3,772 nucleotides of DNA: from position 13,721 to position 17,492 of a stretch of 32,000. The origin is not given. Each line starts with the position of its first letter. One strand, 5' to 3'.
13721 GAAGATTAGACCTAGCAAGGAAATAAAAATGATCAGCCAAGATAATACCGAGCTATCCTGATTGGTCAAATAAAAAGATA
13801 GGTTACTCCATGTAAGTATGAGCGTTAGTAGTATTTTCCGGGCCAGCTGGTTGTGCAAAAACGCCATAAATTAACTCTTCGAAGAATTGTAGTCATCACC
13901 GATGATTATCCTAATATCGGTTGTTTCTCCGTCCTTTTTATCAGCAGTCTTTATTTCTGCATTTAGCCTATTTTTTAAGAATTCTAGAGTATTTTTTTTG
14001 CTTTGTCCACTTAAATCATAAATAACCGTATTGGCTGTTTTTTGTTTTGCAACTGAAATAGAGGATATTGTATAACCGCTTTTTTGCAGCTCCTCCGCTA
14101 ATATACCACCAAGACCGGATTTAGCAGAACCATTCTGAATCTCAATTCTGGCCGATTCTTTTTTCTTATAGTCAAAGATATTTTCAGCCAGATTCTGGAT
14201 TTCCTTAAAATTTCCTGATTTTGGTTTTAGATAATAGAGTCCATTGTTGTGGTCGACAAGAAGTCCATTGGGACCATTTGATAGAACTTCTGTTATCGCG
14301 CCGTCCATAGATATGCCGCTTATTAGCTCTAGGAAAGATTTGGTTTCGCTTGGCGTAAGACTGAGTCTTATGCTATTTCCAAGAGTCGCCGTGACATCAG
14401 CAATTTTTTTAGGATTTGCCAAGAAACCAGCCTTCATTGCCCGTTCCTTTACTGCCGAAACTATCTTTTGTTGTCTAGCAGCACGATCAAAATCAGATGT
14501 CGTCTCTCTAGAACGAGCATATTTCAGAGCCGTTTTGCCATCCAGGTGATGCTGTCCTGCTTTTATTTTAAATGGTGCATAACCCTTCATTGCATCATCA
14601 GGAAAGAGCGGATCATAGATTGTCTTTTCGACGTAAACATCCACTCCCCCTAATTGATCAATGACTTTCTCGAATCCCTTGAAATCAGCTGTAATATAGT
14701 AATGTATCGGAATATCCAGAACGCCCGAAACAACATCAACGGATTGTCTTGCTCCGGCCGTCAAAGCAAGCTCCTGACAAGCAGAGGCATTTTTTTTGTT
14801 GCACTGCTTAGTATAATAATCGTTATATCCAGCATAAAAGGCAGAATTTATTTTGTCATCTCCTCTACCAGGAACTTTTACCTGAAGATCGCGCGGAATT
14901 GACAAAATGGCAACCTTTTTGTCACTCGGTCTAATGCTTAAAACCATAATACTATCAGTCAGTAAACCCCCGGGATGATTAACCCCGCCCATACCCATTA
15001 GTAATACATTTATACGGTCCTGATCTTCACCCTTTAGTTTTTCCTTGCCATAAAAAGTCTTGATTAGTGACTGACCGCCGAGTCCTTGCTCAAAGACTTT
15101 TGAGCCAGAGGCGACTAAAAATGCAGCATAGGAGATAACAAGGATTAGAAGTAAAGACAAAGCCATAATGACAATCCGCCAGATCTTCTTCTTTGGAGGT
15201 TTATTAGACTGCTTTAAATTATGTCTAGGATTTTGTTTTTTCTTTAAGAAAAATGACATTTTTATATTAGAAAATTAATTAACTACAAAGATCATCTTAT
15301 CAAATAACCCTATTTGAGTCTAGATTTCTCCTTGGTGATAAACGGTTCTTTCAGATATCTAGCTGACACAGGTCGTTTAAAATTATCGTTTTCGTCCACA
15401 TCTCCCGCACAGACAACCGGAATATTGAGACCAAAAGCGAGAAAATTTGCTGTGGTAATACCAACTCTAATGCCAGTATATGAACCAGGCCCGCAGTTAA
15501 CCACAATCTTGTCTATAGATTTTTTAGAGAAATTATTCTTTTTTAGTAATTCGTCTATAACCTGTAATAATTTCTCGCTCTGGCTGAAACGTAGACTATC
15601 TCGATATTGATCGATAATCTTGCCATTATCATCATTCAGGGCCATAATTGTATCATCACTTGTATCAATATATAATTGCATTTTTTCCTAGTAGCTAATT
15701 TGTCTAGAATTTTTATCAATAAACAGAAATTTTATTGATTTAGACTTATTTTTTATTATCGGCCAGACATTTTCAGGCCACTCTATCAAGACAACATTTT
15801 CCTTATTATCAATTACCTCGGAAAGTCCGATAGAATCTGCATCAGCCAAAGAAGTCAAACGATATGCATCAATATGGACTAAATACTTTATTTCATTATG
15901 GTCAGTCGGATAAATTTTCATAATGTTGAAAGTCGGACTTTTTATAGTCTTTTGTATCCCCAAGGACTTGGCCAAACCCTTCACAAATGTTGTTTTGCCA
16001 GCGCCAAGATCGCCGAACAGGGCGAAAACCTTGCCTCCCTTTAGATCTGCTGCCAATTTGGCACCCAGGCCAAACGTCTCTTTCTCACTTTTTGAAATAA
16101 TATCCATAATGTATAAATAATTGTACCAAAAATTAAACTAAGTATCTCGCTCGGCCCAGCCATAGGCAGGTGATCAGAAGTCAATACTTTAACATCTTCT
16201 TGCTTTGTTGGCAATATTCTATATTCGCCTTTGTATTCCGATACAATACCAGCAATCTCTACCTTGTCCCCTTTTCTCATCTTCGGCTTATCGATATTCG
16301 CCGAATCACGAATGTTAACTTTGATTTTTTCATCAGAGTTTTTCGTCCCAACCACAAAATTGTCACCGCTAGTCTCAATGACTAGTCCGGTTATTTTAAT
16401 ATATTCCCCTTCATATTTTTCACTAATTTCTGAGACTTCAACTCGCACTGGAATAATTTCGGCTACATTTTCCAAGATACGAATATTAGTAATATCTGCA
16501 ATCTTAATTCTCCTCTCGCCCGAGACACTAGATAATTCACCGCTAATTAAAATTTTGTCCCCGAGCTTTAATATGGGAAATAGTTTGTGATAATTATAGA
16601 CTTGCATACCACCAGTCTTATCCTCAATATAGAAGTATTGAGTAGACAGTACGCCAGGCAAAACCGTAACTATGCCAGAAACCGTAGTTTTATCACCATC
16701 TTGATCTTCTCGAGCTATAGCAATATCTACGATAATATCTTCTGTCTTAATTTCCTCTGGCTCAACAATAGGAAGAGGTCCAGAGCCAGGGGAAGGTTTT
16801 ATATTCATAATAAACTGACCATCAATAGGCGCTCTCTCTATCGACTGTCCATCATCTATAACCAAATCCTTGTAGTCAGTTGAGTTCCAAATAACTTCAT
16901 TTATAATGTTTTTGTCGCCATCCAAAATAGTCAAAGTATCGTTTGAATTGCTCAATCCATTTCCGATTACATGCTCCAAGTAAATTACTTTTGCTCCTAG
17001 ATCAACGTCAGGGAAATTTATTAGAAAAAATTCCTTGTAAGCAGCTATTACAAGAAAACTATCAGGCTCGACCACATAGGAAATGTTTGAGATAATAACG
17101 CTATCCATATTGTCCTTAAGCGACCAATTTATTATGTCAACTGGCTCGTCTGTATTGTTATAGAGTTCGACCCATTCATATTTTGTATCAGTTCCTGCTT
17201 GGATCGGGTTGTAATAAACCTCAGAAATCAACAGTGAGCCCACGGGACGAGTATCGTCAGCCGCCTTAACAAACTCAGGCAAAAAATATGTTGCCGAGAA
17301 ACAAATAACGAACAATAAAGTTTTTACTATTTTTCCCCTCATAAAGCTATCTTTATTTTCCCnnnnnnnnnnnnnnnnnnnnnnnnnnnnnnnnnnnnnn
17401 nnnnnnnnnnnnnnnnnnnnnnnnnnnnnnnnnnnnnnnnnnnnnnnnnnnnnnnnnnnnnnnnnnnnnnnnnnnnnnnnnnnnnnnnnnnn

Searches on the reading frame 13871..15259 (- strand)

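Call 19: search_protein_families(library=pfam, proteins=[window:13871-15259:-], max_evalue=0.01)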
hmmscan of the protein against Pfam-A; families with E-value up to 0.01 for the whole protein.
window:13871-15259:- (462 aa): 2 families
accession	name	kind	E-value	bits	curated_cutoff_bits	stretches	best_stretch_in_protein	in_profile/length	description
PF03816.19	LytR_cpsA_psr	-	5.6e-38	130.9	24.6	1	101-274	2-148/150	LytR_cpsA_psr family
PF13399.11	LytR_C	-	2.3e-12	48.1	22.2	1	370-457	2-86/86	LytR cell envelope-related transcriptional attenuator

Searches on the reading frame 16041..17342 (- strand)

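Call 19: search_protein_families(library=pfam, proteins=[window:16041-17342:-], max_evalue=0.01)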
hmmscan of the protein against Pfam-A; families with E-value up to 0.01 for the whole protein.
window:16041-17342:- (433 aa): 4 families
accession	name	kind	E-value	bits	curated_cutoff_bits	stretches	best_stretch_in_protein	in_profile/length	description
PF00932.25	LTD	-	1e-12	48.8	34.3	1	33-152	4-107/109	Lamin Tail Domain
PF18942.5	DUF5689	-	5.9e-10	39.8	28.6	1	232-384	41-217/217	Family of unknown function (DUF5689)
PF01336.31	tRNA_anti-codon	-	9e-06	26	27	0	235-285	18-73/75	OB-fold nucleic acid binding domain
PF12869.13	tRNA_anti-like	-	0.00012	22.1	23.5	1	307-370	65-135/146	tRNA_anti-like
